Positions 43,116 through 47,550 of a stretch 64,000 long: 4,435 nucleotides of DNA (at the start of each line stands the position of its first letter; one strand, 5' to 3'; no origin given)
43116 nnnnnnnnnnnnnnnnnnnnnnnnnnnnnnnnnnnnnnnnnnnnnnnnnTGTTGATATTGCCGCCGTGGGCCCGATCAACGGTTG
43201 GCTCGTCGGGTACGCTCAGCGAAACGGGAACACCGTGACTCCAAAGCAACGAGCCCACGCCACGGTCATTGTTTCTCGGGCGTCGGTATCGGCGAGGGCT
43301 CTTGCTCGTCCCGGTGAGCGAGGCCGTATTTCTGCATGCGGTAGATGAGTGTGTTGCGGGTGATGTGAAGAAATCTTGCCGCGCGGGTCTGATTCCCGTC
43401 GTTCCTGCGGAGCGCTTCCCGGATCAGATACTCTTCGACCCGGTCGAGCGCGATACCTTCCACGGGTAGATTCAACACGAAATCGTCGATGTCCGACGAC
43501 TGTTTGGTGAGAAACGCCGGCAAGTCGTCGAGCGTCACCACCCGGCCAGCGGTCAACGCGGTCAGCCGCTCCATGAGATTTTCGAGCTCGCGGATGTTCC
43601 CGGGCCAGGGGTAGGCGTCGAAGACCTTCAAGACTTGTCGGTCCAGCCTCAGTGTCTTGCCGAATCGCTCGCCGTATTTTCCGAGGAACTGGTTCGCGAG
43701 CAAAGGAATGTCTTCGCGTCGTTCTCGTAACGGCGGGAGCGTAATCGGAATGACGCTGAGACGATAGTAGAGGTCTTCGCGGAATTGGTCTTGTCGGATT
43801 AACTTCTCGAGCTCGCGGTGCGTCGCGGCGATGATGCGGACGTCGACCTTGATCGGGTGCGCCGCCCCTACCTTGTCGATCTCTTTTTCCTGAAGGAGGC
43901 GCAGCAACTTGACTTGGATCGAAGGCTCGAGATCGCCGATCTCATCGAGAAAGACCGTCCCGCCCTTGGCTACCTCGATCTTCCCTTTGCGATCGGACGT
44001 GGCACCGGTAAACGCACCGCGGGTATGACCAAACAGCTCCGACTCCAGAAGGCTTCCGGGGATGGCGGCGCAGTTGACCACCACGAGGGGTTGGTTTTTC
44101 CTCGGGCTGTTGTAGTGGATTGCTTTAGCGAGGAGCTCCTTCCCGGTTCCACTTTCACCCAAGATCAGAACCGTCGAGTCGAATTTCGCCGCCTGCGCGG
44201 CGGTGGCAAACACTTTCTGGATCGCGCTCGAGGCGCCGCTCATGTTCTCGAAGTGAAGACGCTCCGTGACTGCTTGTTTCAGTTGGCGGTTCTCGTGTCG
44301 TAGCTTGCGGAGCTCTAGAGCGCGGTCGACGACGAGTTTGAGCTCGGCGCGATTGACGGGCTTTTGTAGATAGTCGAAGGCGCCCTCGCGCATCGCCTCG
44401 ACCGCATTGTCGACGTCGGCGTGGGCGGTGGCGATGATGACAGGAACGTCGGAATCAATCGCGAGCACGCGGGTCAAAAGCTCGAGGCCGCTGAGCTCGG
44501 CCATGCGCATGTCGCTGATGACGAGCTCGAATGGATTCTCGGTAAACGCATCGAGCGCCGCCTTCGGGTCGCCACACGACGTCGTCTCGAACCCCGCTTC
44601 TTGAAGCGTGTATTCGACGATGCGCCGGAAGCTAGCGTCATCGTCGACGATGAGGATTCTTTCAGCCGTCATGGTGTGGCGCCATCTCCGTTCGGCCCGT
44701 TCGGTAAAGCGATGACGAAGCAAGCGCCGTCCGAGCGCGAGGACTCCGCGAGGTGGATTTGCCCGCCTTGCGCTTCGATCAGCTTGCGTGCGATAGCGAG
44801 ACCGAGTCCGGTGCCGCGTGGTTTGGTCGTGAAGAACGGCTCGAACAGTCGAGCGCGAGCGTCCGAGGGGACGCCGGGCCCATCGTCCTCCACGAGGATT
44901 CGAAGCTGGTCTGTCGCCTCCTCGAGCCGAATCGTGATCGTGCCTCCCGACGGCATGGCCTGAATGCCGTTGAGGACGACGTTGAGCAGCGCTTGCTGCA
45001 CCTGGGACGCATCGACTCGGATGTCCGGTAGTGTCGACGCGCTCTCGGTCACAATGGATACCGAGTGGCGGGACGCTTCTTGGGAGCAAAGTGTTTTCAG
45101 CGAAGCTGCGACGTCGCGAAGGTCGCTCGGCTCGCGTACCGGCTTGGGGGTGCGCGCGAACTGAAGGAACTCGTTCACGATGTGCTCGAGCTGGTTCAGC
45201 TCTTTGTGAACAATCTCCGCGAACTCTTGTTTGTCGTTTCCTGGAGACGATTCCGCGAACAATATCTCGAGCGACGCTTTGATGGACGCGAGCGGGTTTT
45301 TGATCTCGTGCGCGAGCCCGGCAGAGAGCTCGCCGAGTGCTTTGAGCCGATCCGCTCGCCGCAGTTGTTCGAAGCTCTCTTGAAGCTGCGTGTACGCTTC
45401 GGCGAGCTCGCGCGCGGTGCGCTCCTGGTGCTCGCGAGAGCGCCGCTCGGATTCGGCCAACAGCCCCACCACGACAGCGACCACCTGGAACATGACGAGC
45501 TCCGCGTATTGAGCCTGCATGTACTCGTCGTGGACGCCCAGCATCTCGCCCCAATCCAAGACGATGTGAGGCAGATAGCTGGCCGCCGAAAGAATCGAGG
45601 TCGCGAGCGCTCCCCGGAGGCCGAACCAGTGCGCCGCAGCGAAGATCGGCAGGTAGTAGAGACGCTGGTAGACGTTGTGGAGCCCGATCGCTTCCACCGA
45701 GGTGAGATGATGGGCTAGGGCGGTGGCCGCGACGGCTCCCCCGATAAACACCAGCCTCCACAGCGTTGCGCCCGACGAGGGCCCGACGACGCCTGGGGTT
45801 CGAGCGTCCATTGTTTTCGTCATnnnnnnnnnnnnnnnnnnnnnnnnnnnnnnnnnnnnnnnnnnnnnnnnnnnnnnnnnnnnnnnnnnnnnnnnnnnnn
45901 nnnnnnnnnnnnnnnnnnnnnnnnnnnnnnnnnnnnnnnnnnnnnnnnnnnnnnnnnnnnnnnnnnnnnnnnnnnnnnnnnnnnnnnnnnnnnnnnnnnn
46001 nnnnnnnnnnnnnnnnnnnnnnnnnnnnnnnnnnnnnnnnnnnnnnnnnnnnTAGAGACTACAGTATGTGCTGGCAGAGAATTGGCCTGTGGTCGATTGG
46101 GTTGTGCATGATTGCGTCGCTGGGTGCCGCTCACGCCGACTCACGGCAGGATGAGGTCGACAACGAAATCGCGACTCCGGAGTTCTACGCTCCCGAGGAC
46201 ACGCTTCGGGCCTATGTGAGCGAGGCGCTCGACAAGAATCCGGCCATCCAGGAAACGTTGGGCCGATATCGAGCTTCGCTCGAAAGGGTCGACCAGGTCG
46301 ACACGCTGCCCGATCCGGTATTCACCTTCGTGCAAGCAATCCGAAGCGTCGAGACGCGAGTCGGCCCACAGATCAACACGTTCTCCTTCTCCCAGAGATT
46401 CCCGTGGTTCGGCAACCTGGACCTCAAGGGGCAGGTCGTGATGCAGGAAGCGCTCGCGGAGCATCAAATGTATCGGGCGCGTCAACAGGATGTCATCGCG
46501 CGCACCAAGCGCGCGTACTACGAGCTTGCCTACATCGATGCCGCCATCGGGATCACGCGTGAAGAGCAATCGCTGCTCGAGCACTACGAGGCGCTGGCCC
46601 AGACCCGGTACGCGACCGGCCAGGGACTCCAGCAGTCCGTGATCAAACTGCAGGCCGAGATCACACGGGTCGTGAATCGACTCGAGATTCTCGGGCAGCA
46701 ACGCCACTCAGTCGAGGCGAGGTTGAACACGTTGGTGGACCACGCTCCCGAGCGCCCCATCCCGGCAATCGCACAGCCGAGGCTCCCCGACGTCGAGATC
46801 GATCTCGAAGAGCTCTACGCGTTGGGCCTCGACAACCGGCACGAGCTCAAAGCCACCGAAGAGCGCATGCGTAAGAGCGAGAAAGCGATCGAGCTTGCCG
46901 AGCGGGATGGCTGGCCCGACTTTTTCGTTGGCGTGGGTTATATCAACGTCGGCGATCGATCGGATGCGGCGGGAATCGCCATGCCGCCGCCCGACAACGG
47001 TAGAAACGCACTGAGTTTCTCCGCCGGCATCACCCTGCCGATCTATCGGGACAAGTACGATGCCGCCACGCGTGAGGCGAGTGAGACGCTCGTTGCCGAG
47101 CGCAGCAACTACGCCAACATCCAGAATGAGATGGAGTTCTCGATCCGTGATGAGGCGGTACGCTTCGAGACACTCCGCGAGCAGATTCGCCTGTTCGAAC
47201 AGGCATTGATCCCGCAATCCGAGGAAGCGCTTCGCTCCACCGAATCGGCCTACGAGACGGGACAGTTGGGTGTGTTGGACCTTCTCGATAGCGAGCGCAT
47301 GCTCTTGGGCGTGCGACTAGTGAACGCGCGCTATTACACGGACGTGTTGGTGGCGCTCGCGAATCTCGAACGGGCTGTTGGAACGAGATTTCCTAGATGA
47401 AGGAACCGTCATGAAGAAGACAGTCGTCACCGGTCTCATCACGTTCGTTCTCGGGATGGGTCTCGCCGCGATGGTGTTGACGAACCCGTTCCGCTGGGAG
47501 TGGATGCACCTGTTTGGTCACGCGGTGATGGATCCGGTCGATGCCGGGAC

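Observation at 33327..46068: All four sigma54 promoters in the window predict near-leaderless mRNAs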

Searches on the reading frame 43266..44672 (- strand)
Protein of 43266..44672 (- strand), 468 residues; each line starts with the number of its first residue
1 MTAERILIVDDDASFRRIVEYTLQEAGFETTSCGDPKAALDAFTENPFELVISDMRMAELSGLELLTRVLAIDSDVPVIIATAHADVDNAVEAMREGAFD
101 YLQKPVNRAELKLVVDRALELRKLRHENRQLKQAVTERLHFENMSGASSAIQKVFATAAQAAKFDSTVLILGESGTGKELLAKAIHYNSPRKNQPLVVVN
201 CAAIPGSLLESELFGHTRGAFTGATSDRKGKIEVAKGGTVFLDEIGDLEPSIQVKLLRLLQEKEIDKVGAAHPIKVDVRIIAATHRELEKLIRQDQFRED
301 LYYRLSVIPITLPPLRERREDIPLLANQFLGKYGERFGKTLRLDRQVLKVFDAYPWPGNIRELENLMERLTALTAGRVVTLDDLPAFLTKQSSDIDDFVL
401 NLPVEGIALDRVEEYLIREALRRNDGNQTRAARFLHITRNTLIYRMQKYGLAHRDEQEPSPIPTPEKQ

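Call 58: search_protein_families(library=pfam, proteins=[window:43266-44672:-], max_evalue=0.001)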
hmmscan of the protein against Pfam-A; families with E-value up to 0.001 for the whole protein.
window:43266-44672:- (468 aa): 10 families
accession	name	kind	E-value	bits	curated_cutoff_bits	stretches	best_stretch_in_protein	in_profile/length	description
PF00158.32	Sigma54_activat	-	8.1e-72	240.8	20.2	1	145-310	2-167/168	Sigma-54 interaction domain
PF00072.30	Response_reg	-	1.1e-27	96.9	30.2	1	6-114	1-109/111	Response regulator receiver domain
PF25601.1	AAA_lid_14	-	1.3e-26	92.7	27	1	316-393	1-79/87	AAA+ ATPase lid domain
PF14532.12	Sigma54_activ_2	-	1.9e-23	83.7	25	1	146-315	2-138/138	Sigma-54 interaction domain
PF02954.25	HTH_8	-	4e-14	52.5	22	1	409-449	2-42/42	Bacterial regulatory protein, Fis family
PF07728.20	AAA_5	-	1e-09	39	22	1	168-286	2-123/139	AAA domain (dynein-related subfamily)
PF00004.35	AAA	-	4.6e-06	27.5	21.2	1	168-293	1-116/131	ATPase family associated with various cellular activities (AAA)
PF13556.12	HTH_30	-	8.3e-06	26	27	1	421-448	8-35/59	PucR C-terminal helix-turn-helix domain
PF01078.27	Mg_chelatase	-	8.2e-05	22.5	20.3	0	164-266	21-136/207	Magnesium chelatase, subunit ChlI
PF07724.20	AAA_2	-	0.00015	22.3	27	1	167-288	5-127/166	AAA domain (Cdc48 subfamily)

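Call 79: list_cluster_members(proteins=[P0139, window:43266-44672:-, window:48933-52046:+, window:47411-48910:+, window:10560-11870:+, window:27183-28493:+, window:55742-57244:+, window:41863-43164:+, P0007, P0015])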
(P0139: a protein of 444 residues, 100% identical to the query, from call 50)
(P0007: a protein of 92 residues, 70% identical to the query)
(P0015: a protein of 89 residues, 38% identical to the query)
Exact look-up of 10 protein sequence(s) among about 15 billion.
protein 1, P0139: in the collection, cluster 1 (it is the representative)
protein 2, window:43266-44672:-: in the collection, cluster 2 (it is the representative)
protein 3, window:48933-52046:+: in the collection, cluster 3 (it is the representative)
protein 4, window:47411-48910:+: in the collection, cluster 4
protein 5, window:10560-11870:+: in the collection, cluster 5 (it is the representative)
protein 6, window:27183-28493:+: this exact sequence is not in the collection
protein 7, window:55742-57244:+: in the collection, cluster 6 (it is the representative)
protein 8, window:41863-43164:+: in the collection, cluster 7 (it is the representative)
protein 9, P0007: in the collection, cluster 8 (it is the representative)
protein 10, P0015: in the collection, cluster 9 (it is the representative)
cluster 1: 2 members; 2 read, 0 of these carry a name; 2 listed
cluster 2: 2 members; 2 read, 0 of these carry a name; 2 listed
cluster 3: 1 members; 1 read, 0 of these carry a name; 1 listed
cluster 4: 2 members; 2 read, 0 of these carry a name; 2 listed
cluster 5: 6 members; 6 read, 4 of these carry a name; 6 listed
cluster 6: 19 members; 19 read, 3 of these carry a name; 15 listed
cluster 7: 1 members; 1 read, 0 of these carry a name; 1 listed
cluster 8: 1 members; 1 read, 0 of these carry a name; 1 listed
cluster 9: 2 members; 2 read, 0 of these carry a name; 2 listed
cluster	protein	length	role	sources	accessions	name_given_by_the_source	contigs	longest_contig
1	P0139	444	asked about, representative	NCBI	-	-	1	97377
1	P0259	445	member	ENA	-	-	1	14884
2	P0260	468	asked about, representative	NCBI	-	-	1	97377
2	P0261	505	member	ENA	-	-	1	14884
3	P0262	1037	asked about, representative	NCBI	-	-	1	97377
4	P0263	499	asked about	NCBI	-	-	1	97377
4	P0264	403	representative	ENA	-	-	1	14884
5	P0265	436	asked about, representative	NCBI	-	-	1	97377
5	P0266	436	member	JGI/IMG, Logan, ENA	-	homogentisate 1,2-dioxygenase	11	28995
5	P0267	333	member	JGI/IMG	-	homogentisate 1,2-dioxygenase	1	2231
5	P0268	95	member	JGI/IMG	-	homogentisate 1,2-dioxygenase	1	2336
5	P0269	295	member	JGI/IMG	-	homogentisate 1,2-dioxygenase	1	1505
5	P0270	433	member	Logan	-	-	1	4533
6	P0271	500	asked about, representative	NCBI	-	-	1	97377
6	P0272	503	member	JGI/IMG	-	peptide/nickel transport system substrate-binding protein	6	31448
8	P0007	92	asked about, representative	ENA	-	-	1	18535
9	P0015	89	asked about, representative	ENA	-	-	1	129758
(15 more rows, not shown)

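Call 92: search_protein_families(library=ncbifam, proteins=[window:43266-44672:-], max_evalue=0.001)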
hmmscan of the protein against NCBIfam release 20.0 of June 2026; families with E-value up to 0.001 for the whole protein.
window:43266-44672:- (468 aa): 114 families (the best 25 are shown)
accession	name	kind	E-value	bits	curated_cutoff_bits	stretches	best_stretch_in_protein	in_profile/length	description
NF008469.0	PRK11361.1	equivalog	1.9e-150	501.6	714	1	2-452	3-457/461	acetoacetate metabolism transcriptional regulator AtoC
TIGR01818.1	ntrC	equivalog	1.7e-133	445.8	558.6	1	6-392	1-385/463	nitrogen regulation protein NR(I)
TIGR02915.1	PEP_resp_reg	equivalog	2e-128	429.1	502.6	1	6-451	1-444/445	PEP-CTERM-box response regulator transcription factor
NF007689.0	PRK10365.1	equivalog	4.4e-119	398.1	760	1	5-446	7-439/441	sigma-54-dependent response regulator transcription factor ZraR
NF008176.1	PRK10923.1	equivalog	1.3e-114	383.4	620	1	3-392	3-389/469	nitrogen regulation protein NR(I)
TIGR01817.1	nifA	equivalog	2e-112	376.7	528.85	1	127-384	181-438/534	nif-specific transcriptional activator NifA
NF041946.1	LuxO_transreg_Vib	equivalog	5.8e-112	374.8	800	1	9-448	2-459/463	quorum-sensing sigma-54 dependent transcriptional regulator LuxO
NF041552.1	TF_PrdR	equivalog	8.2e-111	371.1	795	1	122-450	249-577/577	sigma-54 dependent transcriptional regulator PrdR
NF011695.0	PRK15115.1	equivalog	8.7e-111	370.8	763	1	4-442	7-429/445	two-component system response regulator GlrR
NF051870.1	NAssimRespRegNtrX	equivalog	1.4e-106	357.1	600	1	4-450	2-451/452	nitrogen assimilation response regulator NtrX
NF003451.0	PRK05022.1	equivalog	3e-100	336.4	476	1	114-451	158-510/512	nitric oxide reductase transcriptional regulator NorR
NF038308.1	RNA_repair_RtcR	equivalog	4.4e-97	326.1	650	1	82-451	118-518/530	RNA repair transcriptional activator RtcR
NF049963.1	RespRegFlgRCampy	domain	3.2e-94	316.2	750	1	6-450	3-428/429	fla regulon two-component system response regulator FlgR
TIGR02329.1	propionate_PrpR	equivalog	5.1e-90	302.6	499.2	1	86-447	155-525/526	propionate catabolism operon regulatory protein PrpR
NF050807.1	TransRegFlbDCaul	equivalog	1.5e-89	301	750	1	64-450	59-439/454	sigma-54-dependent transcriptional regulator FlbD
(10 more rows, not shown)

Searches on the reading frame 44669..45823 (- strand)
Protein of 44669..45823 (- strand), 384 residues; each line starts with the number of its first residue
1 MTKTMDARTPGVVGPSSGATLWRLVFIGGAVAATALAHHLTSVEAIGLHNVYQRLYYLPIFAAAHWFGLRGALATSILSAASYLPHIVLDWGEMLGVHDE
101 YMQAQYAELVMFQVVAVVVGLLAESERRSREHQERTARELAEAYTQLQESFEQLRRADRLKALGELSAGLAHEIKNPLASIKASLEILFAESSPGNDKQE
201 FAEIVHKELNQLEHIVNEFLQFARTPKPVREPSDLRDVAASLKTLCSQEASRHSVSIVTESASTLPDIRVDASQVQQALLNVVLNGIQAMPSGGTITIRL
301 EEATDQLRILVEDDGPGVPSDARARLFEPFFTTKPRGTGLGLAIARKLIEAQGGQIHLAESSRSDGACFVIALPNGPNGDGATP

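Call 58: search_protein_families(library=pfam, proteins=[window:44669-45823:-], max_evalue=0.001)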
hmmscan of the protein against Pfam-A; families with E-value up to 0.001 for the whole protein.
window:44669-45823:- (384 aa): 5 families
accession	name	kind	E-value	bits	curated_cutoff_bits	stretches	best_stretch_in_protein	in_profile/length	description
PF02518.31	HATPase_c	-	3.2e-25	89.2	26.4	1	271-375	2-109/111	Histidine kinase-, DNA gyrase B-, and HSP90-like ATPase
PF00512.31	HisKA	-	5.4e-16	58.8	26.9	1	163-224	2-62/66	His Kinase A (phospho-acceptor) domain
PF13581.12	HATPase_c_2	-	2.1e-05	25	27.4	1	278-350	39-110/127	Histidine kinase-like ATPase domain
PF10090.15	HPTransfase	-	4.9e-05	23.5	22.9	1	277-321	34-78/123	Histidine phosphotransferase C-terminal domain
PF13493.11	DUF4118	-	0.00054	20.2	28.4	0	25-135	3-106/107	Domain of unknown function (DUF4118)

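Call 92: search_protein_families(library=ncbifam, proteins=[window:44669-45823:-], max_evalue=0.001)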
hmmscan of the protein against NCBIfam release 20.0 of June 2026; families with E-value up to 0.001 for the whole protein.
window:44669-45823:- (384 aa): 85 families (the best 25 are shown)
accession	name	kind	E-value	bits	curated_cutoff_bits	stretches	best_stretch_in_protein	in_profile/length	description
NF008468.0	PRK11360.1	equivalog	9.1e-67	225.8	646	1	144-378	377-611/616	two-component system sensor histidine kinase AtoS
NF007688.0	PRK10364.1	equivalog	9.4e-58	196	479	1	137-375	226-451/460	two-component system sensor histidine kinase ZraS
NF008312.0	PRK11100.1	equivalog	3.6e-37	128.3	356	1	132-374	223-473/477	two-component system sensor histidine kinase CreC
NF010411.0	PRK13837.1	equivalog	3.8e-37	127.7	647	1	147-376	437-676/828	two-component system VirA-like sensor kinase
NF053867.1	SprKinKinDBac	equivalog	1.3e-36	126.1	775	1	156-375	279-497/500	sporulation kinase KinD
NF046044.1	PnpS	equivalog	1.2e-35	123.3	400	1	165-374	172-390/390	two-component system histidine kinase PnpS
NF052574.1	HisKinEspCMyxo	equivalog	1.3e-34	119.5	1200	1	152-377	406-639/785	serine histidine kinase EspC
NF038348.1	T2SS_HK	subfamily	2.1e-33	115.6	450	2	213-374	412-572/574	histidine kinase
NF046026.1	HisKinCckACaul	equivalog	2e-32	112.1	1000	1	152-375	291-532/678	cell cycle histidine kinase CckA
NF008293.1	PRK11073.1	equivalog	3.3e-32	112.1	240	1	138-359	106-333/349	nitrogen regulation protein NR(II)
NF041777.1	sens_FixL_Rhizob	equivalog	1e-30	106.9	850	1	139-377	238-483/485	sensor protein FixL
NF046020.1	HisKinCckABruc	equivalog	1.5e-30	105.8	1000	1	141-375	458-707/868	cell cycle histidine kinase CckA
NF058527.1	HistKinChvGCaul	equivalog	4.4e-30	104.9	740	1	146-375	287-533/535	two-component sensor histidine kinase ChvG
NF006800.0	PRK09303.1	equivalog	1.2e-29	103.4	342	1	127-374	114-376/383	histidine kinase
TIGR02916.1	PEP_his_kin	equivalog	1.9e-29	102.8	300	1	136-374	449-679/679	XrtA/PEP-CTERM system histidine kinase PrsK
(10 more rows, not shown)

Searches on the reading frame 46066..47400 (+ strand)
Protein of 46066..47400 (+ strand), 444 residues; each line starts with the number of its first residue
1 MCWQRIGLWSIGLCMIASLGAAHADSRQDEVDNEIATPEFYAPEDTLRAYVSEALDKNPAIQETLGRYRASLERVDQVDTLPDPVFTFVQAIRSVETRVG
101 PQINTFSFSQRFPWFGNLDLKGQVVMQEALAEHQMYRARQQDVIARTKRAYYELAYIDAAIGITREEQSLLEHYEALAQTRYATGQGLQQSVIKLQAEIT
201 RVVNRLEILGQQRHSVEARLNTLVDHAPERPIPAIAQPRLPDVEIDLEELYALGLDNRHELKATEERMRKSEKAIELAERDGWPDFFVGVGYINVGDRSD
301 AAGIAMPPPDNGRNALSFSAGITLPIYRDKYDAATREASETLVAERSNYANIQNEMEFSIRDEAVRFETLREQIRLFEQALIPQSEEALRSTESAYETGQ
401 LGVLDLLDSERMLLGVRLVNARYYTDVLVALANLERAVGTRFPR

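Call 14: search_protein_families(library=pfam, proteins=[window:46066-47400:+], max_evalue=0.01)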
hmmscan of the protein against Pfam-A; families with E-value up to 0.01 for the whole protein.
window:46066-47400:+ (444 aa): 1 family
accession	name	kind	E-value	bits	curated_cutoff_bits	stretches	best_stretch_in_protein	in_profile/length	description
PF02321.23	OEP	-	2.1e-31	109.6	22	2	247-439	1-187/187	Outer membrane efflux protein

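Call 50: find_homologous_proteins(query=window:46066-47400:+, max_evalue=1e-60)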
Query window:46066-47400:+ (444 aa): 1045 proteins with E <= 1e-60 among 8000 candidates; the best 120 are listed.
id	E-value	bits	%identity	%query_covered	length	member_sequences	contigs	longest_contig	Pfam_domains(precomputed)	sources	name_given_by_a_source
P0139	1.2e-289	978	100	100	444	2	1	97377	PF02321.24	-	-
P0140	5.6e-222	755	78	99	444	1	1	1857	PF02321.24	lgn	-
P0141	2.8e-219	746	79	97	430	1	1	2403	PF02321.24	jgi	-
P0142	1.5e-199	681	70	99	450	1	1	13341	PF02321.24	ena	-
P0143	7.8e-193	659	68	97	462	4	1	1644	PF02321.24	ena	-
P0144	4.2e-191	653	69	98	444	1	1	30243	PF02321.24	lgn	-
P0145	3.1e-190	651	68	97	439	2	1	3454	PF02321.24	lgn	-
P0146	2.1e-189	648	71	92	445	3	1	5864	PF02321.24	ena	-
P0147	1.1e-188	645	68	98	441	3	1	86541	PF02321.24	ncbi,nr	ncbi:MAG TPA: TolC family protein [Vicinamibacteria bacterium]|nr:TolC family protein [Vicinamibacte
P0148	3.8e-188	644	65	98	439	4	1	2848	PF02321.24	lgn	-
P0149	5.9e-188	643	67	97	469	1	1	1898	PF02321.24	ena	-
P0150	2.2e-187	641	67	100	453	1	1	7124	PF02321.24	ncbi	-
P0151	4.4e-187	640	69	91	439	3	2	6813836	PF02321.24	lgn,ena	-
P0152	1.1e-186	639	67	98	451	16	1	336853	PF02321.24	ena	-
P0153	1.3e-184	632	65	99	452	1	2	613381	PF02321.24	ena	-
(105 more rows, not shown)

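Call 52: find_encoding_contigs(protein=P0140, flank=3000, max_places=1)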
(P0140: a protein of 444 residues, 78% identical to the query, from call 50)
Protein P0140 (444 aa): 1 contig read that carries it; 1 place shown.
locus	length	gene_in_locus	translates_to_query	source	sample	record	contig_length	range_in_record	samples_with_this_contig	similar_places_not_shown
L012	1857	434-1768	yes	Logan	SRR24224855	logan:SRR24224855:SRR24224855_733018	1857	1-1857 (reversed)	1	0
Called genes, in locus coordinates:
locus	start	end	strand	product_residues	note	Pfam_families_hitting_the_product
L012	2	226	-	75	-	?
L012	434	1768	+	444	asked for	PF02321:OEP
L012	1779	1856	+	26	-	?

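Call 53: find_encoding_contigs(protein=P0142, flank=5000, max_places=1)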
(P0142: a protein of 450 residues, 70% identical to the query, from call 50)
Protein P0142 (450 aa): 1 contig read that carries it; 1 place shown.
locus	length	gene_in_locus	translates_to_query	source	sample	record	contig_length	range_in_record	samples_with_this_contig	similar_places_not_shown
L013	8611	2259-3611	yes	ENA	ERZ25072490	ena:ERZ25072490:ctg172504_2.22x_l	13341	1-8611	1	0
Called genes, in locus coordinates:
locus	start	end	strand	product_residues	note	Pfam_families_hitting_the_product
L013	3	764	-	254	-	?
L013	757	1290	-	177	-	PF13581:HATPase_c_2 (weak), PF02518:HATPase_c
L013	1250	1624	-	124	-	PF00512:HisKA (weak)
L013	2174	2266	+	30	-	-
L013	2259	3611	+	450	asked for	PF02321:OEP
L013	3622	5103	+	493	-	PF19335:HMBD, PF25919:BSH_CusB, PF25973:BSH_CzcB, PF25869:3HB_CusB (faint), PF25954:Beta-barrel_RND_2, PF25967:RND-MFP_C, PF25975:CzcB_C (weak), PF25989:YknX_C (weak)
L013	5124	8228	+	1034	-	PF00873:ACR_tran, PF03176:MMPL (faint)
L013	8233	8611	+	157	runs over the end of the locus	PF13474:SnoaL_3, PF12680:SnoaL_2 (weak), PF14534:DUF4440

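Call 54: find_encoding_contigs(protein=P0144, flank=5000, max_places=1)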
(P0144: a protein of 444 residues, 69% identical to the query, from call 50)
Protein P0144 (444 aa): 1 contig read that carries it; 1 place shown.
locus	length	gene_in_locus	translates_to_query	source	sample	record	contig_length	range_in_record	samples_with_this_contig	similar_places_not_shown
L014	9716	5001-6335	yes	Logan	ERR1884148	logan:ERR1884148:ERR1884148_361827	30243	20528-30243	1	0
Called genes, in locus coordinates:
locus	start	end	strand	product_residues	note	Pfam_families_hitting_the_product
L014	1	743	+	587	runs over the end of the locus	PF00732:GMC_oxred_N, PF05199:GMC_oxred_C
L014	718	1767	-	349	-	-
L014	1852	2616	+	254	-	PF14495:Cytochrom_C550 (faint), PF00034:Cytochrom_C, PF13442:Cytochrome_CBB3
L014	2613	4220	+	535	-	-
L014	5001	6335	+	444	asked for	PF02321:OEP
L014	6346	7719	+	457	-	PF19335:HMBD (weak), PF25919:BSH_CusB, PF25973:BSH_CzcB (weak), PF25954:Beta-barrel_RND_2, PF25967:RND-MFP_C, PF25975:CzcB_C, PF25989:YknX_C (weak)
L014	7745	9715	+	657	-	?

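Call 92: search_protein_families(library=ncbifam, proteins=[window:46066-47400:+], max_evalue=0.001)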
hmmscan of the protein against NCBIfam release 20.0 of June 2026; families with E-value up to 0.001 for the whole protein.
window:46066-47400:+ (444 aa): 5 families
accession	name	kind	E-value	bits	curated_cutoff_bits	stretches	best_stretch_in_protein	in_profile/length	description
TIGR01844.1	type_I_sec_TolC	subfamily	8e-18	64.6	225.15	1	126-440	95-399/414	TolC family outer membrane protein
TIGR01845.1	outer_NodT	subfamily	2.1e-10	40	210.05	1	46-439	58-458/460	efflux transporter outer membrane subunit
NF007002.0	PRK09465.1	equivalog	1.9e-07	30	495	1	317-440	302-425/460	outer membrane channel protein TolC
NF047721.1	ToxDrgExpTdeA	equivalog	1.1e-06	27.8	550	1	138-302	156-321/455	toxin/drug exporter TdeA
NF045679.1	DiMtlExpIhpA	equivalog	0.00024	19.9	650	1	310-442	285-416/424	divalent metal ion exporter subunit IhpA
